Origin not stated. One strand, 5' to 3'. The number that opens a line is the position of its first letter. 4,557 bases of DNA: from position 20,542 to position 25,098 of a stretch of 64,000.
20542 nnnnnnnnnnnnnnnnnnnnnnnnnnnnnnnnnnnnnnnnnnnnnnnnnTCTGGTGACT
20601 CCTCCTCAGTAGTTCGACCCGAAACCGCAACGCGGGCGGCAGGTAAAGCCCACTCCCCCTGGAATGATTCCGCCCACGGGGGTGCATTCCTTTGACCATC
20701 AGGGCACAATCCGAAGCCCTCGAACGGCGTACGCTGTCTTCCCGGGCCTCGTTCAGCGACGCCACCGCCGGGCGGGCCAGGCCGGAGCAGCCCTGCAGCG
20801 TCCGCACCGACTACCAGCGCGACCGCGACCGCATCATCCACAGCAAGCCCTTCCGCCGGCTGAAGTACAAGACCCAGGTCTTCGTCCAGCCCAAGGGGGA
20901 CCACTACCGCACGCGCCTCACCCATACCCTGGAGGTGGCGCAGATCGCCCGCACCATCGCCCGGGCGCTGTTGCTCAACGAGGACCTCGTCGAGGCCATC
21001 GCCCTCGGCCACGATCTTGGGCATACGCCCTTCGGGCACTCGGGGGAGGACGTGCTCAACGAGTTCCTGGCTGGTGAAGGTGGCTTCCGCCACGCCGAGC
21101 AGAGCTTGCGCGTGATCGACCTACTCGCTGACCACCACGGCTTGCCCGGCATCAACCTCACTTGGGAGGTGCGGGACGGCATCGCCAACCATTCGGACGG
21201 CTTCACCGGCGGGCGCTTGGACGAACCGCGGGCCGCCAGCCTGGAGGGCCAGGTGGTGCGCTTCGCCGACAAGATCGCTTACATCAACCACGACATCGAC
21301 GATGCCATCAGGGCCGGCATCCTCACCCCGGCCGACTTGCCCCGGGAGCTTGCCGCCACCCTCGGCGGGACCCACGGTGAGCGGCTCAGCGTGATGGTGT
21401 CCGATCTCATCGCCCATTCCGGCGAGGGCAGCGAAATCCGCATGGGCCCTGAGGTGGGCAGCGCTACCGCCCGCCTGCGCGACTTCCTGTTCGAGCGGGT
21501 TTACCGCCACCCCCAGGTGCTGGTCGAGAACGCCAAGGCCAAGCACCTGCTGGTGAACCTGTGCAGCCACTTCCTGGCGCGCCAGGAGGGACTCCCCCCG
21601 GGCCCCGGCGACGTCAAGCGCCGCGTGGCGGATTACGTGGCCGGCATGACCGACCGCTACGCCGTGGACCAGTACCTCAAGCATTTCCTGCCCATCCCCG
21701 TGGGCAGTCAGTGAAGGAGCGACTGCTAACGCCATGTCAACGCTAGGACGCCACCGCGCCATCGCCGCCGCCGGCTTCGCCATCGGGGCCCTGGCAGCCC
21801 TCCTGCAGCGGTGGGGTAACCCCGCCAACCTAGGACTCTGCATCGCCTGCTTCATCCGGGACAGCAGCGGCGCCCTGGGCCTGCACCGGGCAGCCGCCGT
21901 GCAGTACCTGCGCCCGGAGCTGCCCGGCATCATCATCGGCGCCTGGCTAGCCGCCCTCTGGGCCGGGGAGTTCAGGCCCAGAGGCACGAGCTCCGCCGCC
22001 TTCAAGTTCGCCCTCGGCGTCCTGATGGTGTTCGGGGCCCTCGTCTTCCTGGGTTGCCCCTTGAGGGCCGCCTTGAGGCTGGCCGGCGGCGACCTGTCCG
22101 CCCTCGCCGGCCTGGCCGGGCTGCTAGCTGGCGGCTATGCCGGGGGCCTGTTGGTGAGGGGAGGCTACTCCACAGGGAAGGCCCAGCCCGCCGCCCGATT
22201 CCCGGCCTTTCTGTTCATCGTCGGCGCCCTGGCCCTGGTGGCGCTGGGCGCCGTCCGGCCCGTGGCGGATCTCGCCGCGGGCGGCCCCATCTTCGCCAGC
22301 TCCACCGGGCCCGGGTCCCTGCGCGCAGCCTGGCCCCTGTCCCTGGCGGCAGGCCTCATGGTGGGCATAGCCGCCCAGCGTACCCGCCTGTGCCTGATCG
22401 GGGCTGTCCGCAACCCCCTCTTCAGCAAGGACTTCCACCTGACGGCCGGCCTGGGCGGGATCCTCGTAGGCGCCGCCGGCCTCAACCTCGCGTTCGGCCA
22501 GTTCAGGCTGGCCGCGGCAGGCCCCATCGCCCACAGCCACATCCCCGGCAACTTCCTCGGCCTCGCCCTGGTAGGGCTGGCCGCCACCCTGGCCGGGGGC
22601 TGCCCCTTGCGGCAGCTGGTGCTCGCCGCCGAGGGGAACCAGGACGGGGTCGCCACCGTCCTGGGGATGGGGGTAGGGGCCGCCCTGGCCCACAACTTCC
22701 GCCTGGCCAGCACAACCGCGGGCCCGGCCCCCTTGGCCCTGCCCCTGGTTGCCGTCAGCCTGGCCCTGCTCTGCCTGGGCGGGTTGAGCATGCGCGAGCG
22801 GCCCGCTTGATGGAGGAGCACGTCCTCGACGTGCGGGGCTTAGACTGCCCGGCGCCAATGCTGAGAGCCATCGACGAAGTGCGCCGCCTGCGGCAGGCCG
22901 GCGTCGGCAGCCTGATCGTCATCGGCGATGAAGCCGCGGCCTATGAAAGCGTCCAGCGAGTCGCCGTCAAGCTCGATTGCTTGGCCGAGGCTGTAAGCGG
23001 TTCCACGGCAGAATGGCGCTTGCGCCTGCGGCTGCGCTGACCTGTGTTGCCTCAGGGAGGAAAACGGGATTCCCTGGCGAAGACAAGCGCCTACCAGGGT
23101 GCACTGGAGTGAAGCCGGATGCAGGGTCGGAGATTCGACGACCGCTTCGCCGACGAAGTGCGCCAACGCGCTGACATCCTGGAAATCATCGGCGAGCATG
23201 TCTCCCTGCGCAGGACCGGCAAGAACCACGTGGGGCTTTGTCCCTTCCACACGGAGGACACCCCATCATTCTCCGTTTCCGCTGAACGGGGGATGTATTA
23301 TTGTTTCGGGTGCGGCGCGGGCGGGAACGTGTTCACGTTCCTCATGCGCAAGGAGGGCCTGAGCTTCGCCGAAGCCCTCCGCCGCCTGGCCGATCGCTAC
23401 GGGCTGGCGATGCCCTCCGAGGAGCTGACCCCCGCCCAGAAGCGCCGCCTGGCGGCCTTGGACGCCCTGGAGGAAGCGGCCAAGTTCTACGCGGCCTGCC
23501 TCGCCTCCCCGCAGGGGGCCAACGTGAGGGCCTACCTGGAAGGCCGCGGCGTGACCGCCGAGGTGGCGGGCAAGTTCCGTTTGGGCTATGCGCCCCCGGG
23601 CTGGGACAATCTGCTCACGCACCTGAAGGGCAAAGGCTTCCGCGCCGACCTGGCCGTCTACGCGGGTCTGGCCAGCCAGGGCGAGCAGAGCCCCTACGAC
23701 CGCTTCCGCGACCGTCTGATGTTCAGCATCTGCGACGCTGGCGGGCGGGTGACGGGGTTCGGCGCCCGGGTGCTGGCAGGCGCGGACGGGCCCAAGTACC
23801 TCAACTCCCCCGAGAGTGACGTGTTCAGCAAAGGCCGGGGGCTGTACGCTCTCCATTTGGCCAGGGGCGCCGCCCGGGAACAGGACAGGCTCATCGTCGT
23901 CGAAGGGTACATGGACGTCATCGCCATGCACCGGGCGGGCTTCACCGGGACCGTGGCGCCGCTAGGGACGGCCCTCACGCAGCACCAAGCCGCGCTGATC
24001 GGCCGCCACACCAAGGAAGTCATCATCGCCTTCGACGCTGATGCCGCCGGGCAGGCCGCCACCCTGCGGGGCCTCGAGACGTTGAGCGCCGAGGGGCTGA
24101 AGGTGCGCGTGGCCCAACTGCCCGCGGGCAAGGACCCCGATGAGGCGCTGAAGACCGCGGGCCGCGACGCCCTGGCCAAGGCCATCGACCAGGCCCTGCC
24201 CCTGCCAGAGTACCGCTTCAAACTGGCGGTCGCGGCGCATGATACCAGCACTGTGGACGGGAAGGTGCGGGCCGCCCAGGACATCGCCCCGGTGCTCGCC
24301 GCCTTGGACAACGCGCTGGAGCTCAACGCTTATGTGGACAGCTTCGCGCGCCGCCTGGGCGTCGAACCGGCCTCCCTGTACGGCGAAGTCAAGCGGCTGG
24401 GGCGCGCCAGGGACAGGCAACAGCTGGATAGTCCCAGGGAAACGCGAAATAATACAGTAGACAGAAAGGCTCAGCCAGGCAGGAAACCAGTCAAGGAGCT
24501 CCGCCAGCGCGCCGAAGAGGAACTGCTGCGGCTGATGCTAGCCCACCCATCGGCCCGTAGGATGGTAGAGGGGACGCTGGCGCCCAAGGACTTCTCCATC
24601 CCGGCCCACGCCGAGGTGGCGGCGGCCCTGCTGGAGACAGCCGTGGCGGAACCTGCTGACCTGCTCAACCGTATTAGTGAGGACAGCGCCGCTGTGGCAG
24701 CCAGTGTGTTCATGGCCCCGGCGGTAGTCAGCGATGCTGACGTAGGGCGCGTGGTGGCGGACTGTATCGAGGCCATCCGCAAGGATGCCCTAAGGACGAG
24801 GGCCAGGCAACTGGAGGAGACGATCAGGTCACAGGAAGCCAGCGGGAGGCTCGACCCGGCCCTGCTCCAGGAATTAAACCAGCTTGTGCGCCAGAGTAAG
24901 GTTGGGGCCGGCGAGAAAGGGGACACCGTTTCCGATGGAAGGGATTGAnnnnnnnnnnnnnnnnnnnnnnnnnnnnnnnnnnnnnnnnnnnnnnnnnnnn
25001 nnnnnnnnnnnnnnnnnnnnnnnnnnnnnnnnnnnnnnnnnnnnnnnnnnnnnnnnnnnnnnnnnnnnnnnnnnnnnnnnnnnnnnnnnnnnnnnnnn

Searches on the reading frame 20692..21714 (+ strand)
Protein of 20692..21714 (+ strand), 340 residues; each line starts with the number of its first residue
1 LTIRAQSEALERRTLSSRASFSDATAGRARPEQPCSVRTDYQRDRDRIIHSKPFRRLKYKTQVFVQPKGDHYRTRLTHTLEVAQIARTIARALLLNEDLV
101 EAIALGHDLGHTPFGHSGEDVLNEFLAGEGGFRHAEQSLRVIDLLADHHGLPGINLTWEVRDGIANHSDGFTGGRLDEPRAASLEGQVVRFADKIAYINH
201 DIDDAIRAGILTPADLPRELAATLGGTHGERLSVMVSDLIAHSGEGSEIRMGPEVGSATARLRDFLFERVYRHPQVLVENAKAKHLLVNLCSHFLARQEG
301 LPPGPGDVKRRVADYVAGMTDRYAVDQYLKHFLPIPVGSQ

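Call 8: search_protein_families(library=pfam, proteins=[window:20692-21714:+], max_evalue=0.001)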
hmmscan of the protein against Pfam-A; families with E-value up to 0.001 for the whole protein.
window:20692-21714:+ (340 aa): 2 families
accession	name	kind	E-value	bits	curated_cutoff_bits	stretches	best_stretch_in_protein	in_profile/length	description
PF13286.11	HD_assoc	-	2.7e-19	69.9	22.2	1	249-328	1-89/91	Phosphohydrolase-associated domain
PF01966.28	HD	-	2.6e-16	60.4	22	1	75-196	1-114/116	HD domain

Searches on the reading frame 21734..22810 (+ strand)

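Call 8: search_protein_families(library=pfam, proteins=[window:21734-22810:+], max_evalue=0.001)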
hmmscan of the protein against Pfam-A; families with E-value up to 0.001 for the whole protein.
window:21734-22810:+ (358 aa): 1 family
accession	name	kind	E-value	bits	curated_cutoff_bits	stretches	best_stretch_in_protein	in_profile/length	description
PF04143.19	Sulf_transp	-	1e-11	45.4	27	2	216-327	1-111/310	Sulphur transport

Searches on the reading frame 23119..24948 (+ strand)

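Call 7: search_protein_families(library=padloc, proteins=[window:23119-24948:+], max_evalue=0.001)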
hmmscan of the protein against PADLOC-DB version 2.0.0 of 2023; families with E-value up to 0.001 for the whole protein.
window:23119-24948:+ (609 aa): 2 families
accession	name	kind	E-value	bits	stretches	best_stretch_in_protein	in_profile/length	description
PDLC03767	RT_UG29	-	7.9e-44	147.5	1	19-370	14-384/2280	DRT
PDLC03800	RTasDnaG-like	-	4.2e-33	112.9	1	39-427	70-415/550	DRT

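Call 8: search_protein_families(library=pfam, proteins=[window:23119-24948:+], max_evalue=0.001)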
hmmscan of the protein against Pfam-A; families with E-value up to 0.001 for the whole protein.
window:23119-24948:+ (609 aa): 8 families
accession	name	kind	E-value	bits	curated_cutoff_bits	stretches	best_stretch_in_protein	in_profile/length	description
PF08275.17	DNAG_N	-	2.1e-36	125.2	26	1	123-248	1-127/128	DNA primase catalytic core, N-terminal domain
PF01807.25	Zn_ribbon_DnaG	-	1.6e-35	121.2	24.9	1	8-101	3-96/98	CHC2 zinc finger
PF13155.12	Toprim_2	-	4e-24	85.2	22.1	1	259-344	1-88/88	Toprim-like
PF13662.12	Toprim_4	-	4.2e-23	81.8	25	1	257-332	2-84/85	Toprim domain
PF01751.28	Toprim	-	1.3e-14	54.6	23.1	1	258-333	2-95/96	Toprim domain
PF10410.14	DnaB_bind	-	2.9e-11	43.9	20.6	1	364-417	2-55/56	DnaB-helicase binding domain of primase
PF13362.12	Toprim_3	-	1.1e-10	42.3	27.2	1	258-350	2-95/95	Toprim domain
PF08278.16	DnaG_DnaB_bind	-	9.9e-06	26.4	29.1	1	467-572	2-111/124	DNA primase DnaG DnaB-binding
